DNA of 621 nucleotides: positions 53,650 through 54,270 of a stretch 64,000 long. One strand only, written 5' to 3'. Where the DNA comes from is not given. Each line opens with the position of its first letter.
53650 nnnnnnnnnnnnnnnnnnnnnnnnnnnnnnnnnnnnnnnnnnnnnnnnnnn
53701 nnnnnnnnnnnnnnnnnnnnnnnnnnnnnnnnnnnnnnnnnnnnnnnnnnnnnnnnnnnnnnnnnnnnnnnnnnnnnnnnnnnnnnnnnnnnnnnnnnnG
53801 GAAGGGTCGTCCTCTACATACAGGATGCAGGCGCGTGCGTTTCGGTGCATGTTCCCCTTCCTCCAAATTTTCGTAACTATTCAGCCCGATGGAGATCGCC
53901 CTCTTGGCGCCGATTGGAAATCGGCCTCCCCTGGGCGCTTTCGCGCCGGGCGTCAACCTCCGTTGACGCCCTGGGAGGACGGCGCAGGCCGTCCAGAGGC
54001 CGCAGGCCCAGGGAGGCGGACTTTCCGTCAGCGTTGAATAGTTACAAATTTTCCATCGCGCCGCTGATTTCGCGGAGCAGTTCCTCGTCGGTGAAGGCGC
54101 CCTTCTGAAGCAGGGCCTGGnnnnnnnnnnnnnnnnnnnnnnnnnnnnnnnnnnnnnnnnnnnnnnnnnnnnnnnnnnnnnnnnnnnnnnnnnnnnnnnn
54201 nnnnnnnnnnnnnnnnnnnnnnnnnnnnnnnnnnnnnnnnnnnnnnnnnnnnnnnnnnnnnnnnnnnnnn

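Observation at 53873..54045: Novel ~170-bp MITE-like repeat with terminal inverted repeats, three copies in the window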

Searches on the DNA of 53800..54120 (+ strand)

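Call 20: search_rna_families(source=window, start=53800, end=54120, threshold=evalue, max_evalue=10)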
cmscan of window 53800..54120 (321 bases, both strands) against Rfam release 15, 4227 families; matches with E-value up to 10: 4.
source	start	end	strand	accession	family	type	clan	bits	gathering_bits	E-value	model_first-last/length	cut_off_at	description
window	53949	53970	-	RF01836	weev_FSE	Cis-reg; frameshift_element;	-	21.2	40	0.51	1-27/27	no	ribosomal frameshift site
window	53949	53970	+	RF01836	weev_FSE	Cis-reg; frameshift_element;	-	20.7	40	0.66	1-27/27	no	ribosomal frameshift site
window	53955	54015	+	RF03917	mir-4449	Gene; miRNA;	-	15.8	71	7.6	1-69/69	no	mir-4449 microRNA precursor family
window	53922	53995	-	RF02935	che1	Gene; sRNA;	-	14.5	54.1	7.5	1-91/91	no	che1 RNA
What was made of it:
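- On Known structured RNA family (Rfam 15): Nothing meaningful appears at E<=10 on the element (call 20).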

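Call 21: search_dna_similar(query=window:53865-54053:+, collection=plasmids, mode=distant, max_evalue=0.01)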
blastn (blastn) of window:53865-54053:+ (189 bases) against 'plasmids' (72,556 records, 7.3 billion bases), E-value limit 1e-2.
No match.
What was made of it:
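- A BLASTN search of plasmids also found none (call 21).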
